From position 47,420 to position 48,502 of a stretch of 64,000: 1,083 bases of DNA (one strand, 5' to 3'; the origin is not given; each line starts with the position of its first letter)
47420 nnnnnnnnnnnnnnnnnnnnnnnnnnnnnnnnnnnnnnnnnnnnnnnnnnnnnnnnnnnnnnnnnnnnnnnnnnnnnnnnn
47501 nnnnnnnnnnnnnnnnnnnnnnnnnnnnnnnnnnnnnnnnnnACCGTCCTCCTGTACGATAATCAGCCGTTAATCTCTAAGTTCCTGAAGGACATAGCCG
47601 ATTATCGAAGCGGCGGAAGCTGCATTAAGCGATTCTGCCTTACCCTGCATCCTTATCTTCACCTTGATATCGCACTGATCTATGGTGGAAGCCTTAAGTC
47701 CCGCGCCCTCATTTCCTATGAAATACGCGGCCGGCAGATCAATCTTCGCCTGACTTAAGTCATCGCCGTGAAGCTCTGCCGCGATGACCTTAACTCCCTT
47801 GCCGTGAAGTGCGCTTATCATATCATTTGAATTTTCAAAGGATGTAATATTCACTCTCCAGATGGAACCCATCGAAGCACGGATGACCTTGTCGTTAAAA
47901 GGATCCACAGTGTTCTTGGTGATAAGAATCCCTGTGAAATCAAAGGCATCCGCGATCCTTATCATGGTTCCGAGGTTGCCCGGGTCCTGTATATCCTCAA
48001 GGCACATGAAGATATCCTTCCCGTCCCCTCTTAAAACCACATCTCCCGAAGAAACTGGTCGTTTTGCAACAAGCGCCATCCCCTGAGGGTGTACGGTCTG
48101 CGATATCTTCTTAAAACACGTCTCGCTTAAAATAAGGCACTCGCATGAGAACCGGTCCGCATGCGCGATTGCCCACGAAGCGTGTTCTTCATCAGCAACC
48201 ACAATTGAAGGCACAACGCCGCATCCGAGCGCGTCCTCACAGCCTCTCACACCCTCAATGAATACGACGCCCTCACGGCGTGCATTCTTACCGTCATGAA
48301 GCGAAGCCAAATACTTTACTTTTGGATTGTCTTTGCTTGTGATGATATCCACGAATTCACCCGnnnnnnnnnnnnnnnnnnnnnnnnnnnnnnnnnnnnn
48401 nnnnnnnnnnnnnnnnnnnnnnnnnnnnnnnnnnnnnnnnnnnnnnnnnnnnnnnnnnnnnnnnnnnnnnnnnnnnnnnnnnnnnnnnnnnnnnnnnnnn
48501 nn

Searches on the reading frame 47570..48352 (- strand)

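Call 6: search_protein_families(library=pfam, proteins=[window:47570-48352:-], max_evalue=0.01)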
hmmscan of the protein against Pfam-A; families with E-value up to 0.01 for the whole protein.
window:47570-48352:- (260 aa): 3 families
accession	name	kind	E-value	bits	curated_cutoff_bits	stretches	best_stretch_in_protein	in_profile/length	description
PF00588.24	SpoU_methylase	-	1.4e-37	129.4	29.7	1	114-253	2-142/142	SpoU rRNA Methylase family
PF22435.1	MRM3-like_sub_bind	-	7.2e-13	49.2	27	1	9-92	1-82/84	MRM3-like substrate binding domain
PF08032.17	SpoU_sub_bind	-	0.00088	20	22.8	1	31-98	1-72/76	RNA 2'-O ribose methyltransferase substrate binding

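Call 7: search_protein_families(library=ncbifam, proteins=[window:47570-48352:-], max_evalue=0.01)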
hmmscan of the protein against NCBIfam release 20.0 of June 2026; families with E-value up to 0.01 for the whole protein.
window:47570-48352:- (260 aa): 9 families
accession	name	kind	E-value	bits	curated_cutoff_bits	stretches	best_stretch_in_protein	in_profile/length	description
TIGR00186.1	rRNA_methyl_3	equivalog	6.6e-32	110.9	160.15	1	100-253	78-234/240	23S rRNA (guanosine(2251)-2'-O)-methyltransferase RlmB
NF008117.0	PRK10864.1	equivalog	2.2e-17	63.3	267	1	76-251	157-334/344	tRNA/rRNA methyltransferase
NF008386.0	PRK11181.1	equivalog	7.5e-16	58.1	366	1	106-251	88-234/244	23S rRNA (guanosine(2251)-2'-O)-methyltransferase RlmB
NF008295.0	PRK11081.1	equivalog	8.4e-15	54.9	227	1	111-259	17-165/230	tRNA (guanosine(18)-2'-O)-methyltransferase TrmH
NF000477.1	NshR_TsnR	equivalog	1.6e-08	34.3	425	1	95-250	99-255/266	NshR/TsnR family 23S rRNA methyltransferase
TIGR00185.1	tRNA_yibK_trmL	equivalog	2.4e-07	30.7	190.6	1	122-253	10-142/154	tRNA (uridine(34)/cytosine(34)/5-carboxymethylaminomethyluridine(34)-2'-O)-methyltransferase TrmL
TIGR00050.1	rRNA_methyl_1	subfamily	3.8e-06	27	167.15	1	207-257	105-155/233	TrmJ/YjtD family RNA methyltransferase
NF011694.0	PRK15114.1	equivalog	0.0025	17.4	280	1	204-254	105-155/246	tRNA (cytosine(32)/uridine(32)-2'-O)-methyltransferase TrmJ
NF007752.0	PRK10433.1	equivalog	0.0051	16.3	212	1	208-259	108-159/228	tRNA/rRNA methyltransferase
